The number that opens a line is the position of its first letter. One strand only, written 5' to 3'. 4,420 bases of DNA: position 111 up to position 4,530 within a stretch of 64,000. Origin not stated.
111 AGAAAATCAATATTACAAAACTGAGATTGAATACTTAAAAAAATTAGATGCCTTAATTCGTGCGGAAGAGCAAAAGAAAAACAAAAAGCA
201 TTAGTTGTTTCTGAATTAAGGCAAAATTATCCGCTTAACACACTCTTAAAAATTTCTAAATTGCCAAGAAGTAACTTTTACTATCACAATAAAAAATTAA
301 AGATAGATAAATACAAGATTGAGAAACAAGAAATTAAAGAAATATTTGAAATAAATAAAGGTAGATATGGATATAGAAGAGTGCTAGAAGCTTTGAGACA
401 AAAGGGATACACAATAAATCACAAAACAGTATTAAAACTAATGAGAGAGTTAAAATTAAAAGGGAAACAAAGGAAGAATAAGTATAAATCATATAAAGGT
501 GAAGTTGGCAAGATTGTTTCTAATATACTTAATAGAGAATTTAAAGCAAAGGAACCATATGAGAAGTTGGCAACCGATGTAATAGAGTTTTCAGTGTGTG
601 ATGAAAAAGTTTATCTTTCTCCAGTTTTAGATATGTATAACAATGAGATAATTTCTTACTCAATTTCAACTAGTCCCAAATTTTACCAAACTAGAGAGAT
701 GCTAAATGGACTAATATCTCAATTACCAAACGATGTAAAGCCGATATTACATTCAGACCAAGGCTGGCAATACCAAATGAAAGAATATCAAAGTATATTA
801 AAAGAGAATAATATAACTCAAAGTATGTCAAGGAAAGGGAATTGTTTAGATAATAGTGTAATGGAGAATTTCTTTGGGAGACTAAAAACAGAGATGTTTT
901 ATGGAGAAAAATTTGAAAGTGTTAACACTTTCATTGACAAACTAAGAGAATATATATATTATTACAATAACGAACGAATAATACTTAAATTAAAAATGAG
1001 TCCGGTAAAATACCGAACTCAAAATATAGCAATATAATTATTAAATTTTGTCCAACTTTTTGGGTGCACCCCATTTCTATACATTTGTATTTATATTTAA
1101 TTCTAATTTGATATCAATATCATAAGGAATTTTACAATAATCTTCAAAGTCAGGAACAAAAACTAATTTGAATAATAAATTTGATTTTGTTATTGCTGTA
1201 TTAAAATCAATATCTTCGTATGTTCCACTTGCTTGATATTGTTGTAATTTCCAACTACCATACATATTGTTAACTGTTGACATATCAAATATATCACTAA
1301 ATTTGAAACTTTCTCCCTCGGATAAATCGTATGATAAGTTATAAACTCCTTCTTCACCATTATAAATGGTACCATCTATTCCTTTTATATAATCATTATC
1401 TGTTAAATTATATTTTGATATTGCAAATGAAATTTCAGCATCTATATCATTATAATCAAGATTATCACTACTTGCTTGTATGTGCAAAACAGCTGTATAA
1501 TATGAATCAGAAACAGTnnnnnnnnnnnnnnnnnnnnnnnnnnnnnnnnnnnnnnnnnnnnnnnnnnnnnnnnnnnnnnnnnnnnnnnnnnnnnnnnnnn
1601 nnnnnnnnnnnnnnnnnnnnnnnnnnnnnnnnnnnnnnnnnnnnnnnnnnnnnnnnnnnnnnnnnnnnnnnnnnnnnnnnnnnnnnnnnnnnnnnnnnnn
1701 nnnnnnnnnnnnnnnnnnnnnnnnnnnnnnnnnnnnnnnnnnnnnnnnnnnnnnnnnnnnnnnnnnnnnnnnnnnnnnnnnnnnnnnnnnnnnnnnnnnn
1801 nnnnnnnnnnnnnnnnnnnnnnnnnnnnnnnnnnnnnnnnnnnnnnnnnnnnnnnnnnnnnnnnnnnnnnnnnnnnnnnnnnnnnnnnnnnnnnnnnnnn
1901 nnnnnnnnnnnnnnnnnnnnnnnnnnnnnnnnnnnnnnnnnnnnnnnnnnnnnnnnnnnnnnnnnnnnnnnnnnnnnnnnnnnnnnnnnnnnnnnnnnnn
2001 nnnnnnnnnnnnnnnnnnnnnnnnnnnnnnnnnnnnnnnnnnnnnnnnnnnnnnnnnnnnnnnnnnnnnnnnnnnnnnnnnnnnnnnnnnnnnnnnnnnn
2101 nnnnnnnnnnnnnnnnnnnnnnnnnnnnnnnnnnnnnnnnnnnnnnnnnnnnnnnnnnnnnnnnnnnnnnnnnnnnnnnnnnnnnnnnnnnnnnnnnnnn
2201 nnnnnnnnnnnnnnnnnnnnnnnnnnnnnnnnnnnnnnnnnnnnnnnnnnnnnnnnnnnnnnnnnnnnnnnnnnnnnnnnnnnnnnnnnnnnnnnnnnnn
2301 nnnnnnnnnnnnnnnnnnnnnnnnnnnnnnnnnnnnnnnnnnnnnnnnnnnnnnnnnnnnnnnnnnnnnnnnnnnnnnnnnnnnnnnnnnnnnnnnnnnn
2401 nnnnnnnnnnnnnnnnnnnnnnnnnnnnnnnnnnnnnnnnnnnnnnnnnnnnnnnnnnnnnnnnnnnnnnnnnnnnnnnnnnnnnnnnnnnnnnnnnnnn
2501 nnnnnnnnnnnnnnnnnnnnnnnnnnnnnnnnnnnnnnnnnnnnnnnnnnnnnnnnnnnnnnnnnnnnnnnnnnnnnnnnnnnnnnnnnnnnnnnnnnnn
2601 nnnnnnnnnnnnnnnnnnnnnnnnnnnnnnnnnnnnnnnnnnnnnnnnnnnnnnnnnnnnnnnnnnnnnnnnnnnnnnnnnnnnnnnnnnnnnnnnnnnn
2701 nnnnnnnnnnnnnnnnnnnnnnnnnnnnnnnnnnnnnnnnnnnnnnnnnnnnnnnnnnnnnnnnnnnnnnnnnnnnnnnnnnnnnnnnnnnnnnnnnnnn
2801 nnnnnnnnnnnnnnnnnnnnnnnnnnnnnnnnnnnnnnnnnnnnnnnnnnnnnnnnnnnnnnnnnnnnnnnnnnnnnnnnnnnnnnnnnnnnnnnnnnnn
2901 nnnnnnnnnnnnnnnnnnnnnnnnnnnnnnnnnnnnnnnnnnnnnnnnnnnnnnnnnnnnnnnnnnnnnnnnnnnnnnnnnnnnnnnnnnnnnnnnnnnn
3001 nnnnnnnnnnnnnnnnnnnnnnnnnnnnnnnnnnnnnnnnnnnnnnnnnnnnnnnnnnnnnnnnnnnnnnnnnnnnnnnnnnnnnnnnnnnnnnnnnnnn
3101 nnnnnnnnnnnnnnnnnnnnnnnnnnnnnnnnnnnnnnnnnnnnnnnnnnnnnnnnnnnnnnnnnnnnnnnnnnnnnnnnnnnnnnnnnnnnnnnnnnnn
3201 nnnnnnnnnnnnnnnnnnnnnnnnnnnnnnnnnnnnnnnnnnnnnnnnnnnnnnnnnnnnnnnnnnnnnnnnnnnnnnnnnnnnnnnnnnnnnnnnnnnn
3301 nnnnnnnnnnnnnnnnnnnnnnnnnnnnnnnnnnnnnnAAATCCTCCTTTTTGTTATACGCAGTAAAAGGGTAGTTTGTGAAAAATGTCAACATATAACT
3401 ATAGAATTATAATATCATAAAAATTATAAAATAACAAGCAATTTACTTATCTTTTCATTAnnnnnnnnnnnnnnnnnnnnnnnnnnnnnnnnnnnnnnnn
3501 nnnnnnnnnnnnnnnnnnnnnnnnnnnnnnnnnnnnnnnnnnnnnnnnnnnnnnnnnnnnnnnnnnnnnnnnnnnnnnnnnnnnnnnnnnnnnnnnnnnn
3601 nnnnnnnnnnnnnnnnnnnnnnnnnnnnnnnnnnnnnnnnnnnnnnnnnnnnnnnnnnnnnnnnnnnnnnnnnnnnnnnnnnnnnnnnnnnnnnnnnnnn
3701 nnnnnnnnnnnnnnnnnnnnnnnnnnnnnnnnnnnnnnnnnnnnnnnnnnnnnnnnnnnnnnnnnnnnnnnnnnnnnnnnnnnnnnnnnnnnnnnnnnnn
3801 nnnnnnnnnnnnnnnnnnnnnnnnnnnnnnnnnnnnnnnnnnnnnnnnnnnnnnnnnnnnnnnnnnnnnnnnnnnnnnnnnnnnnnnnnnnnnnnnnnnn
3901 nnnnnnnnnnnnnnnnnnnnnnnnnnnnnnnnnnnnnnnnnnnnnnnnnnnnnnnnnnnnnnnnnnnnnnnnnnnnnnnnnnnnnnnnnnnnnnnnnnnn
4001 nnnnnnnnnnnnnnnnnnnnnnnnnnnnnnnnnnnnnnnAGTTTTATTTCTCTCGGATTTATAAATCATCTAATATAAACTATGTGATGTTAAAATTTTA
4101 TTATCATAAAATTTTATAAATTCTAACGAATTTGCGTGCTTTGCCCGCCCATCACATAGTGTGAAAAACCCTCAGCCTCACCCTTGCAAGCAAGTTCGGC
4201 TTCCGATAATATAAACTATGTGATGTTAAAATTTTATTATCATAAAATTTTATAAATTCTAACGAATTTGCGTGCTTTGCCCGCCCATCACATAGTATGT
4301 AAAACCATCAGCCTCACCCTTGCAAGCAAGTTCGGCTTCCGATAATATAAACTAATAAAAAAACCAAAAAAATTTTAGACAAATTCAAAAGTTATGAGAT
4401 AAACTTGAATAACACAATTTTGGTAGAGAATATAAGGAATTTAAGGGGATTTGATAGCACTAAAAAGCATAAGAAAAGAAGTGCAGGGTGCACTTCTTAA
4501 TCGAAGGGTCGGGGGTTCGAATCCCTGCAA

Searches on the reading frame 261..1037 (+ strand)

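Call 13: search_protein_families(library=pfam, proteins=[window:261-1037:+], max_evalue=0.01)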
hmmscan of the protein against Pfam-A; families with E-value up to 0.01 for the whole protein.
window:261-1037:+ (258 aa): 4 families
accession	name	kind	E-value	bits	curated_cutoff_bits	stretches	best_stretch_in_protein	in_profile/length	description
PF00665.32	rve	-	8.3e-19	68.2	32.6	1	97-195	2-102/102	Integrase core domain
PF13333.12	rve_2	-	1.5e-18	67.1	22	1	202-255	1-55/56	Integrase core domain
PF13276.12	HTH_21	-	6e-18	65.3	28.1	1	21-73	6-59/60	HTH-like domain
PF13683.12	rve_3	-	1.2e-08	35.1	26.5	1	184-239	2-57/67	Integrase core domain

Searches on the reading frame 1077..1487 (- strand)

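Call 13: search_protein_families(library=pfam, proteins=[window:1077-1487:-], max_evalue=0.01)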
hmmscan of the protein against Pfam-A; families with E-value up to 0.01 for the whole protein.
window:1077-1487:- (136 aa): 0 families

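Call 88: search_protein_families(library=phrogs, proteins=[window:1077-1487:-], max_evalue=0.01)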
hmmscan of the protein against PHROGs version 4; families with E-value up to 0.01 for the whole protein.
window:1077-1487:- (136 aa): 1 family
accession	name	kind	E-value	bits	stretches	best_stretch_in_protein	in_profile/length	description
phrog_25233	-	unknown function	0.0026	18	1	79-130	84-135/297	-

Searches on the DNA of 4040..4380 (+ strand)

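Call 46: search_dna_similar(query=window:4070-4350:+, collection=plasmids, mode=distant, max_evalue=0.01, max_rows=10)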
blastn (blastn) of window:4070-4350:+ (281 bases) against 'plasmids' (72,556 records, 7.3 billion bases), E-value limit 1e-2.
Records with a match: 10; places in all: 10; records where one place covers at least 80% of the query: 0.
Best place of each record, by identity: 80-90% 10.
By first word of the organism name: Clostridium 10.
By predicted mobility (MOB-suite, as given by PLSDB): non-mobilizable 10.
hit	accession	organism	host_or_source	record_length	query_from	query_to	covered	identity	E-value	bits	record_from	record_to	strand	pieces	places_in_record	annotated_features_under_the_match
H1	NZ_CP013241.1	Clostridium sporogenes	Microbial isolate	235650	136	191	20%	81.4%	6e-3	49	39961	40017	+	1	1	PcfJ domain-containing protein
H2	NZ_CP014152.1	Clostridium botulinum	Microbial isolate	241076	136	191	20%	81.4%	6e-3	49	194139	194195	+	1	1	PcfJ domain-containing protein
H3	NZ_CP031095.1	Clostridium botulinum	Homo sapiens,human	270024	136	191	20%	81.4%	6e-3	49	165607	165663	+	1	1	PcfJ domain-containing protein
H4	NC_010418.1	Clostridium botulinum A3 str. Loch Maree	-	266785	136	191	20%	81.4%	6e-3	49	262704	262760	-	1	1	PcfJ domain-containing protein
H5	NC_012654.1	Clostridium botulinum Ba4 str. 657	-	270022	136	191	20%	81.4%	6e-3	49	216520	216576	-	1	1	PcfJ domain-containing protein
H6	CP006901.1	Clostridium botulinum Prevot_594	Isolate microbial culture,ham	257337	136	191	20%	81.4%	6e-3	49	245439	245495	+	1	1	pcfJ-like family protein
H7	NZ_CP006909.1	Clostridium botulinum CDC_1436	Isolate microbial culture,stool (infant)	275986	136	191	20%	81.4%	6e-3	49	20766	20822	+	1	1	PcfJ domain-containing protein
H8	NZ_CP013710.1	Clostridium botulinum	Microbial isolate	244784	136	191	20%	81.4%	6e-3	49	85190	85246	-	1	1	PcfJ domain-containing protein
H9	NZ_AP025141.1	Clostridium botulinum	Homo sapiens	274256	136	191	20%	81.4%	6e-3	49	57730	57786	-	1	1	PcfJ domain-containing protein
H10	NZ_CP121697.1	Clostridium botulinum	Homo sapiens,human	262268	136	191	20%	81.4%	6e-3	49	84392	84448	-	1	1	PcfJ domain-containing protein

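Call 47: search_dna_similar(query=window:4070-4350:+, collection=phages, mode=distant, max_evalue=0.01, max_rows=10)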
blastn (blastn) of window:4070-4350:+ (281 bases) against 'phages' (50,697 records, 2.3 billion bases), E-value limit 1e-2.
No match.
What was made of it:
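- Tried and rejected: BLAST of the W3 array against plasmids and phages: only chance A/T matches, or nothing (calls 46, 47).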

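Call 52: search_rna_families(source=window, start=4040, end=4380, threshold=evalue, max_evalue=1)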
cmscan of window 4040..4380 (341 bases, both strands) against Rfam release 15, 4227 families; matches with E-value up to 1: 4.
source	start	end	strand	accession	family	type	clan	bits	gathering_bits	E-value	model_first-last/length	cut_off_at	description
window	4089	4193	-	RF02728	HrrF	Gene; sRNA;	-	21.5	77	0.13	1-116/116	no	Haemophilus regulatory RNA responsive to iron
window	4225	4329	-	RF02728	HrrF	Gene; sRNA;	-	20.9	77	0.18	1-116/116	no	Haemophilus regulatory RNA responsive to iron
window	4154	4221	+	RF00135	snoZ223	Gene; snRNA; snoRNA; CD-box;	CL00051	18.4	45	0.72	1-94/94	no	Small nucleolar RNA Z223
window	4249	4375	+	RF02192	TCL6_2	Gene; lncRNA;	-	17.8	45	0.65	1-126/126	no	T-cell leukemia/lymphoma 6 conserved region 2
